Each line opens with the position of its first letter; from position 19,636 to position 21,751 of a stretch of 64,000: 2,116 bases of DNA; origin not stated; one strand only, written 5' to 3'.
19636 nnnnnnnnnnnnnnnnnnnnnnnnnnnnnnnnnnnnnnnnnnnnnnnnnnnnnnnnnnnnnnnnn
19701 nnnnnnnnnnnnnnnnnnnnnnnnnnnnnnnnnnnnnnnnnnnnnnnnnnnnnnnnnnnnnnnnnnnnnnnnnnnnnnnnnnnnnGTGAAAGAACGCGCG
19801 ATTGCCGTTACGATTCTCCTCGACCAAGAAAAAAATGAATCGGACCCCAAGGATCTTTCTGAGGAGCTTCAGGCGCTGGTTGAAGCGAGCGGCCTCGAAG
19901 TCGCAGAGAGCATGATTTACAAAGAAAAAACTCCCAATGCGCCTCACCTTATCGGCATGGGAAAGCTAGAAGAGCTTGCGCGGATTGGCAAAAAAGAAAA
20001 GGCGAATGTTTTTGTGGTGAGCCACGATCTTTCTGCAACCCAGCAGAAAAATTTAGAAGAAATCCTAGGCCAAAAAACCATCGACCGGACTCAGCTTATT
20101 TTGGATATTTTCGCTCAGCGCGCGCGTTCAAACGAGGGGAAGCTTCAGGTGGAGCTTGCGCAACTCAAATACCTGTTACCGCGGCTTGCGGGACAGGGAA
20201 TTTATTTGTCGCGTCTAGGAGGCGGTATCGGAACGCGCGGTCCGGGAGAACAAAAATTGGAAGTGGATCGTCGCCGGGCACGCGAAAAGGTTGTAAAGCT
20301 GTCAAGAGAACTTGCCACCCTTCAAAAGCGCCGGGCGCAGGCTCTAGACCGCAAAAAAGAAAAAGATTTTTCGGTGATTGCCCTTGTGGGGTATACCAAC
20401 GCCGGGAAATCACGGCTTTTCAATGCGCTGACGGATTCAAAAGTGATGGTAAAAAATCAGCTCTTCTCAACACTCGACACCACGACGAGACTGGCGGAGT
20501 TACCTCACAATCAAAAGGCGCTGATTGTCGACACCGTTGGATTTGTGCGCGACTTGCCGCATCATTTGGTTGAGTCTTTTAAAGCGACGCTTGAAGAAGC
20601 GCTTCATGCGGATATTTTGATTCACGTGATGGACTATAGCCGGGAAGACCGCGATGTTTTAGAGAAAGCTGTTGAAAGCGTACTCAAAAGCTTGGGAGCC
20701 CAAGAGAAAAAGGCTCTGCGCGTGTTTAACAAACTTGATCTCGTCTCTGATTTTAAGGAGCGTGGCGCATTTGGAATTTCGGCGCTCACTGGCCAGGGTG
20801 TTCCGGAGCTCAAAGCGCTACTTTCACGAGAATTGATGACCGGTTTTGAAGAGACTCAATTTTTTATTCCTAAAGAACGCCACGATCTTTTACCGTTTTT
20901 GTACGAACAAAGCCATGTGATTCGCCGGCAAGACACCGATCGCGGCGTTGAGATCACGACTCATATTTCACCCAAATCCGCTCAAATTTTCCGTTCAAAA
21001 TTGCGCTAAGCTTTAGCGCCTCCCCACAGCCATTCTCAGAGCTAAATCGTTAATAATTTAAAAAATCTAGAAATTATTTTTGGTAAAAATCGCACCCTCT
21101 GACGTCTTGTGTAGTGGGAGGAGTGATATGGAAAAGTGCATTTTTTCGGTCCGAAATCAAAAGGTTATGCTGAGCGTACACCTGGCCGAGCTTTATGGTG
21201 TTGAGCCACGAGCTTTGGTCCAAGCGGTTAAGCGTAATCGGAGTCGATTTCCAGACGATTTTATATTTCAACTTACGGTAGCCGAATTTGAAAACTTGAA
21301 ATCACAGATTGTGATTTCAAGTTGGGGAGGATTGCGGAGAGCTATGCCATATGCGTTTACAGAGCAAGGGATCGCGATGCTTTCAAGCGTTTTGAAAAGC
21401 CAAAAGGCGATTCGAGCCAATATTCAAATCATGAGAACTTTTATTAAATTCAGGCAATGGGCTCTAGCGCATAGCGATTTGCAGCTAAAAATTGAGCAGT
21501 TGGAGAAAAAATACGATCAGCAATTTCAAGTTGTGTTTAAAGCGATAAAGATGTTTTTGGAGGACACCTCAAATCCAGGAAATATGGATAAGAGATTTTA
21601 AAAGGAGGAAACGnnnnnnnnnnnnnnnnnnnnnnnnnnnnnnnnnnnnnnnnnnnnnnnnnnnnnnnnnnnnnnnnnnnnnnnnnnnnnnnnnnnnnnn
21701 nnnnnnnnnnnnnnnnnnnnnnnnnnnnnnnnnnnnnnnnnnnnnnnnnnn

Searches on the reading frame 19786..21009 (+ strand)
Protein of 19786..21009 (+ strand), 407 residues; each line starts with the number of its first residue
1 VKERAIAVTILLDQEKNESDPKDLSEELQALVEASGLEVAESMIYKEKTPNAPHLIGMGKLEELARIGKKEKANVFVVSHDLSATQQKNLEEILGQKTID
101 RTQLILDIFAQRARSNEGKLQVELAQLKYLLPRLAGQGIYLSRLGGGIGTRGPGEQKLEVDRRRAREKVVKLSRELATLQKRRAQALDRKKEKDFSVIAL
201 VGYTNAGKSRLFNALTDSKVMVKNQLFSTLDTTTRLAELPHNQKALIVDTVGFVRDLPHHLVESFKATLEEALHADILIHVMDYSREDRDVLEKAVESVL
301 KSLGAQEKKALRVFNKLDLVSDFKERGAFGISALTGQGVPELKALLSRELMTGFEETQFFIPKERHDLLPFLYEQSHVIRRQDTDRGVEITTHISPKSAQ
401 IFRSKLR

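Call 67: search_protein_families(library=pfam, proteins=[window:19786-21009:+], max_evalue=0.00001)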
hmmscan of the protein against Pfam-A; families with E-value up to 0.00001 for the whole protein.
window:19786-21009:+ (407 aa): 6 families
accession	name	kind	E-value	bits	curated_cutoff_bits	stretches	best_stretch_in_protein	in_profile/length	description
PF16360.10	GTP-bdg_M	-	2.2e-28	99.1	29.5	1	112-186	1-75/79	GTP-binding GTPase Middle Region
PF13167.11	GTP-bdg_N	-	1.2e-25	90.3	25.4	1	26-110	5-89/89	GTP-binding GTPase N-terminal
PF01926.29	MMR_HSR1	-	1.2e-20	74.2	21.9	1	198-316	2-113/113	50S ribosome-binding GTPase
PF19275.4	HflX_C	-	5.7e-10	39.6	26.4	1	328-400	12-85/102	HflX C-terminal domain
PF02421.24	FeoB_N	-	6.5e-07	29.4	27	1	197-288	2-92/156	Ferrous iron transport protein B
PF03193.22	RsgA_GTPase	-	2.4e-06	27.9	30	0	178-253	88-168/174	RsgA GTPase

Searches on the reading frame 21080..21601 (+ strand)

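Call 76: search_protein_families(library=pfam, proteins=[window:21080-21601:+], max_evalue=0.01)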
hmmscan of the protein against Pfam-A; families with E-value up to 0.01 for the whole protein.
window:21080-21601:+ (173 aa): 1 family
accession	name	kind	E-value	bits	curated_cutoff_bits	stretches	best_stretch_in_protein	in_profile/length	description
PF10543.14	ORF6N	-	6.4e-32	110.1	27.8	1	21-104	3-86/86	ORF6N domain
